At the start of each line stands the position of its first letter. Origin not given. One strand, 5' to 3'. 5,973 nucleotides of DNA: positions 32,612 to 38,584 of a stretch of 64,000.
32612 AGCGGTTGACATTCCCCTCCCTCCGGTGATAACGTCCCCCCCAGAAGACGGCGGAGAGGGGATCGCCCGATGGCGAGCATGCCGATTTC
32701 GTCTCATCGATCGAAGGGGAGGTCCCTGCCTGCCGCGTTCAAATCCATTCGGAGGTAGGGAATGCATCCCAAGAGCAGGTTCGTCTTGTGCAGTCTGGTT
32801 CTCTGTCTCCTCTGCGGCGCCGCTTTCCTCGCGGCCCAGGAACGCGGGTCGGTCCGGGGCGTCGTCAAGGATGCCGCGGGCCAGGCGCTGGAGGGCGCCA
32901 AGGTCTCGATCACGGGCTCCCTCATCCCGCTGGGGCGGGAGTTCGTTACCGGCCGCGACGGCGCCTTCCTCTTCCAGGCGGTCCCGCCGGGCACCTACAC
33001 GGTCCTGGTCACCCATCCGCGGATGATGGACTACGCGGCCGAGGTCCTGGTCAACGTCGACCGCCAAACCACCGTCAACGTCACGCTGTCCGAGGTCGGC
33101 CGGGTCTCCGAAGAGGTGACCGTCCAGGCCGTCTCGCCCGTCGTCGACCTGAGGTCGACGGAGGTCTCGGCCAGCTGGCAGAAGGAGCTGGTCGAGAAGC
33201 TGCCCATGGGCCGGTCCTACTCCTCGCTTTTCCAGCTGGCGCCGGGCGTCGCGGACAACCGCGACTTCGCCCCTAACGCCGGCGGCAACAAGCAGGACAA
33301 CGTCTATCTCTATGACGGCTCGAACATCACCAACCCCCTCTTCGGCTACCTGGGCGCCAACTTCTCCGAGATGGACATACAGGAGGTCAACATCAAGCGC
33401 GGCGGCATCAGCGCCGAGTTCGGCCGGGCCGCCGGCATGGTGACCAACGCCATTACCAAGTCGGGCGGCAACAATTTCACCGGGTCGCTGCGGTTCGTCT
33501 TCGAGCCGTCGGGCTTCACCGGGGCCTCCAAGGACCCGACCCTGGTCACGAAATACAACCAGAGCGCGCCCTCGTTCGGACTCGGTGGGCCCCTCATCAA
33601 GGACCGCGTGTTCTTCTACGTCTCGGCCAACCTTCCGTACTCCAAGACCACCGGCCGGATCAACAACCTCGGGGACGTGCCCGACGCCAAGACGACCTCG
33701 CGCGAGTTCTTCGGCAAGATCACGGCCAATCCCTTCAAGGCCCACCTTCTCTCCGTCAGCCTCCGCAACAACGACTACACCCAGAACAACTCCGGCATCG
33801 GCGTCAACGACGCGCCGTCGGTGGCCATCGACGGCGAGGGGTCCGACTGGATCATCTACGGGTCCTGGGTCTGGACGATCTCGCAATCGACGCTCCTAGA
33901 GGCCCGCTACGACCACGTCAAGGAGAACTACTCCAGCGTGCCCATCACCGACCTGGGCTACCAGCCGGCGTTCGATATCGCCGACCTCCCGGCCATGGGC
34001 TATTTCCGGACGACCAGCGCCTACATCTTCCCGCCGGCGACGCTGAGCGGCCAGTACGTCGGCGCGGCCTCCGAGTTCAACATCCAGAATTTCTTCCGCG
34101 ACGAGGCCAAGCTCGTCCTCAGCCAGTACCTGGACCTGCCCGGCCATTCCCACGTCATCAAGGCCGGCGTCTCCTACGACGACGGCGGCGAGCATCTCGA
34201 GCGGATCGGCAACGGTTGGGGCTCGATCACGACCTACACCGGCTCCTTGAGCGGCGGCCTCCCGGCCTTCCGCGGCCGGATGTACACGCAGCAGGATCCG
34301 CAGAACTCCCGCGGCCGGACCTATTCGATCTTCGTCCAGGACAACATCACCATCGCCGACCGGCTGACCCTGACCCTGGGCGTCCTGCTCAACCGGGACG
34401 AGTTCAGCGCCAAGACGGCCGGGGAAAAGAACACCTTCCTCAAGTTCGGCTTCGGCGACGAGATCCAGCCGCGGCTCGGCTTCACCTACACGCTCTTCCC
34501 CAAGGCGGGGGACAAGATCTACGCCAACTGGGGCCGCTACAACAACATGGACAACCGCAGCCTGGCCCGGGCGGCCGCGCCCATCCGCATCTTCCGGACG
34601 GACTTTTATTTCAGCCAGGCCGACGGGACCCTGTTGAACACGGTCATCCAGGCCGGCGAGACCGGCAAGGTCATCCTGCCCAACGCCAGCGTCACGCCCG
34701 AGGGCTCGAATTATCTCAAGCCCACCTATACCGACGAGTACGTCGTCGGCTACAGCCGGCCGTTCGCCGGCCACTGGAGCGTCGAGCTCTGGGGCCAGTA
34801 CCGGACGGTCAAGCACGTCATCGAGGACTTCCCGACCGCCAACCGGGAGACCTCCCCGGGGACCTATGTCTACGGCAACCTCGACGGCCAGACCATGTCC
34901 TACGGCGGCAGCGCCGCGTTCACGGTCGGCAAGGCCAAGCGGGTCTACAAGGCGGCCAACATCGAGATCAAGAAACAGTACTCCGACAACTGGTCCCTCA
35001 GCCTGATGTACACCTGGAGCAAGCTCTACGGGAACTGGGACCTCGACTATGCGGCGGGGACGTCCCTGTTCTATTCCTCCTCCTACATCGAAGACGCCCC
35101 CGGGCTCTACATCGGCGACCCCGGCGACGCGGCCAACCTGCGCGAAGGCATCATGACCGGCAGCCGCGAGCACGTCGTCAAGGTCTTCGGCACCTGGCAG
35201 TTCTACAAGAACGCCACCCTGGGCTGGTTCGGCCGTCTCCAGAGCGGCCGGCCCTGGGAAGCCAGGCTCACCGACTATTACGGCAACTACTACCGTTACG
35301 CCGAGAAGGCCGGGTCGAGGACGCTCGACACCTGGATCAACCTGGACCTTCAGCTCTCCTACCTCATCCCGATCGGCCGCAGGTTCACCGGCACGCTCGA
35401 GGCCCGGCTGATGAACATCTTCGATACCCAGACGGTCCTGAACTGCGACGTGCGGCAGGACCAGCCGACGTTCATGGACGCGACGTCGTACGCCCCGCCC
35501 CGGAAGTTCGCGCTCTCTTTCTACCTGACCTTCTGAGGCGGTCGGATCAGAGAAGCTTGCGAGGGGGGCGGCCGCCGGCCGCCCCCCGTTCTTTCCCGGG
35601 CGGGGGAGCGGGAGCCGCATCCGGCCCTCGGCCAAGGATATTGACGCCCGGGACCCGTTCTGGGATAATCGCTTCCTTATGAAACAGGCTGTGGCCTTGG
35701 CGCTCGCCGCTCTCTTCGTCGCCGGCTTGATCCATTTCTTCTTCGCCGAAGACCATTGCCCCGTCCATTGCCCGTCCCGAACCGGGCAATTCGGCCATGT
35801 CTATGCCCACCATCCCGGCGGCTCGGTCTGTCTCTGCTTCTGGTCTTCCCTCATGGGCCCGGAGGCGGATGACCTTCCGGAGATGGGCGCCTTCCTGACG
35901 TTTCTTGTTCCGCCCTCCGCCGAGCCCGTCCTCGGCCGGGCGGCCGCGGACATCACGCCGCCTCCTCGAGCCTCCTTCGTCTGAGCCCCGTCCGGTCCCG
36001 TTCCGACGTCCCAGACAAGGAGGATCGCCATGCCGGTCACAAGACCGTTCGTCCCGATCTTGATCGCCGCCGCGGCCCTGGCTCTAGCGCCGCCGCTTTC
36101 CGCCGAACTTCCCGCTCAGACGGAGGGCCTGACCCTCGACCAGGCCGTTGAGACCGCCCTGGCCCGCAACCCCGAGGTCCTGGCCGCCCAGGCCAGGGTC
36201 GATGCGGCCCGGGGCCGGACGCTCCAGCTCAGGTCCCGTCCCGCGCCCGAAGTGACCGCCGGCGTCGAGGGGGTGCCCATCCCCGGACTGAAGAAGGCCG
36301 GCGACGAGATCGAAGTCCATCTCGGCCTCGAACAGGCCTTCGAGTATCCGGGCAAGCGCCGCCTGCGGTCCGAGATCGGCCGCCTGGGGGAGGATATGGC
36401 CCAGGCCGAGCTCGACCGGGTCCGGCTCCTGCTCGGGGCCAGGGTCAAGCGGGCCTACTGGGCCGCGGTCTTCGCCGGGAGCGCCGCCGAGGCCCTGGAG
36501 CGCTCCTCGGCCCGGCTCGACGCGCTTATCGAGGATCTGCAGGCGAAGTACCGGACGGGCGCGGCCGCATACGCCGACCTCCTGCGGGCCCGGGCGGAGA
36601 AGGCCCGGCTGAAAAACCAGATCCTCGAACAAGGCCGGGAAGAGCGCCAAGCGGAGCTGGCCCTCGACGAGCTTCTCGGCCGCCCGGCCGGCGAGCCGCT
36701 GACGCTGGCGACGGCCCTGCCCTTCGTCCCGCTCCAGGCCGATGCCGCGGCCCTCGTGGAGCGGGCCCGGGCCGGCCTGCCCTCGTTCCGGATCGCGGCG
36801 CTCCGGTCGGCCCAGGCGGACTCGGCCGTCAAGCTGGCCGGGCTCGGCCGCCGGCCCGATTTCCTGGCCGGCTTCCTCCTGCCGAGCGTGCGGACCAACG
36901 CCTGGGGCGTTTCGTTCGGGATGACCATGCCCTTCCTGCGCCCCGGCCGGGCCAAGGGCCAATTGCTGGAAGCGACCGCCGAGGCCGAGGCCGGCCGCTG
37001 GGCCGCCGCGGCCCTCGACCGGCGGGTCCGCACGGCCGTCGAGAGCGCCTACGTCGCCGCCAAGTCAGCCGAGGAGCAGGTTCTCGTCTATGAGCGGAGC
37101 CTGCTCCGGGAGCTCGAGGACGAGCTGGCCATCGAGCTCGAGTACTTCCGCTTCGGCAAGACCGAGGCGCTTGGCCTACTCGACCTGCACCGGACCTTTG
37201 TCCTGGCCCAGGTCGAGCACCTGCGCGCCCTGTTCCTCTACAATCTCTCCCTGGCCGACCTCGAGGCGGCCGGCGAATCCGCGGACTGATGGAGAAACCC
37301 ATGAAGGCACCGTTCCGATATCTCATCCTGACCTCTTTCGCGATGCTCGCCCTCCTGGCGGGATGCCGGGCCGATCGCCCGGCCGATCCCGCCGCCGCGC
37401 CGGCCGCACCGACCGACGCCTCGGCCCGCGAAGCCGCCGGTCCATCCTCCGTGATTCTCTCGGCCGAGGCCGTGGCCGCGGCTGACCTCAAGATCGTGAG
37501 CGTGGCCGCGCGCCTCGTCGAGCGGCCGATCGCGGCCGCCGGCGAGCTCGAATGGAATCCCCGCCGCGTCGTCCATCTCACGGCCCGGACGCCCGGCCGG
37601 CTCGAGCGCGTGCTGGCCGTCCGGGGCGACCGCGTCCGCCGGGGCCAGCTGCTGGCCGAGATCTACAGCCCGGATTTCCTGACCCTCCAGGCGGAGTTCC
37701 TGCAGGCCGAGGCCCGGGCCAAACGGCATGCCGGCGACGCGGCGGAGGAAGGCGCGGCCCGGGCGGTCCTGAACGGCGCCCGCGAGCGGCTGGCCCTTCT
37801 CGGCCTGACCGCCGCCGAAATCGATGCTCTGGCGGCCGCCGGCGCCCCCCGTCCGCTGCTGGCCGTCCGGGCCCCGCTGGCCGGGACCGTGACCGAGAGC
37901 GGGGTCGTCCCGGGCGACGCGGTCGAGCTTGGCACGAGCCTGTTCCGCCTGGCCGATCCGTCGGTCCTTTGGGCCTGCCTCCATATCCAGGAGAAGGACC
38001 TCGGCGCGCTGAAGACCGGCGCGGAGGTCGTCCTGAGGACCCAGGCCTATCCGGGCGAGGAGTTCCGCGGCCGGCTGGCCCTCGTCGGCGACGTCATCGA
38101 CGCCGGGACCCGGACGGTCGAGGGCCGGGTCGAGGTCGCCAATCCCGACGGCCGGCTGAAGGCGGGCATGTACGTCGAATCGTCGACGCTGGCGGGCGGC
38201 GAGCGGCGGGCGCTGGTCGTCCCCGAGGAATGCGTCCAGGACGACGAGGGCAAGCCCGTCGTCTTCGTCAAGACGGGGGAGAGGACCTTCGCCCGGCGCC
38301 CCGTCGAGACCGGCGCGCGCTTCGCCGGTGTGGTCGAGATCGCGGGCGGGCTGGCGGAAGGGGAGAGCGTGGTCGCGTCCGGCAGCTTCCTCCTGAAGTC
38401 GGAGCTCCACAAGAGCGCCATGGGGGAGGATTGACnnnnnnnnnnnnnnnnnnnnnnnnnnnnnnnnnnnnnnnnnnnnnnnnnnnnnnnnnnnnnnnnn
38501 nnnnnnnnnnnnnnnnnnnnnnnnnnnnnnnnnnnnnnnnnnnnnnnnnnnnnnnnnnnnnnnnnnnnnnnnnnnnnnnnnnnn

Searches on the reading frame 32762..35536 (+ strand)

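Call 72: search_protein_families(library=pfam, proteins=[window:32762-35536:+], max_evalue=0.00001)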
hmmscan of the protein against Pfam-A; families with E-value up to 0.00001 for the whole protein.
window:32762-35536:+ (924 aa): 4 families
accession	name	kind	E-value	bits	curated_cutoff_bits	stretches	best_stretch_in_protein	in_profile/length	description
PF25183.1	OMP_b-brl_4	-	2.1e-23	83.1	30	2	296-541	137-388/838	Outer membrane beta barrel domain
PF13620.12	CarboxypepD_reg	-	4e-15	56.4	32.3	1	30-110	1-82/82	Carboxypeptidase regulatory-like domain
PF00593.30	TonB_dep_Rec_b-barrel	-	2e-11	44.9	27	1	408-882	79-432/436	TonB dependent receptor-like, beta-barrel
PF13715.12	CarbopepD_reg_2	-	6.3e-08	33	32.2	1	31-121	1-88/88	CarboxypepD_reg-like domain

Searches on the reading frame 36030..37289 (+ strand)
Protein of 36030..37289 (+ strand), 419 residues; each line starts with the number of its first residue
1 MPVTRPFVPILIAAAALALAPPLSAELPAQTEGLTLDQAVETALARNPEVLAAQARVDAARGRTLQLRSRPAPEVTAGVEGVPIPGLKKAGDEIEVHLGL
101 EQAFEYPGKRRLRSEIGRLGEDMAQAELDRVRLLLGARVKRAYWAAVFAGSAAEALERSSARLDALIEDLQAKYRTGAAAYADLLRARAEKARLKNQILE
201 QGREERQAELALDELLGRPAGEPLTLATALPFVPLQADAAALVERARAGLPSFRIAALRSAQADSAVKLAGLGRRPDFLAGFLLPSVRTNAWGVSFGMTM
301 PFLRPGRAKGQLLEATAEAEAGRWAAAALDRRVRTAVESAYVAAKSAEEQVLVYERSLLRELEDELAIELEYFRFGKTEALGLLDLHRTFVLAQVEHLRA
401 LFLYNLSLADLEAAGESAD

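Call 72: search_protein_families(library=pfam, proteins=[window:36030-37289:+], max_evalue=0.00001)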
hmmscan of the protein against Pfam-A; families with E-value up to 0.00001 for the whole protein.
window:36030-37289:+ (419 aa): 1 family
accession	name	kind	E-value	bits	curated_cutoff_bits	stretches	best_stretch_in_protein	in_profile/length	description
PF02321.23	OEP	-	4.6e-33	115.1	22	2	36-217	1-187/187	Outer membrane efflux protein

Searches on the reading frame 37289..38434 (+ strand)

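Call 73: search_protein_families(library=pfam, proteins=[window:37289-38434:+], max_evalue=0.00001)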
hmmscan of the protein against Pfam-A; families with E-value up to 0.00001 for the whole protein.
window:37289-38434:+ (381 aa): 2 families
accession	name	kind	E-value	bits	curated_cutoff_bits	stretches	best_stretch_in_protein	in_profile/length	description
PF16576.10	HlyD_D23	-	1.6e-55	188.1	30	1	78-296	3-214/214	Barrel-sandwich domain of CusB or HlyD membrane-fusion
PF13437.12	HlyD_3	-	3.3e-20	73.2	22.2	1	193-293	2-106/106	HlyD family secretion protein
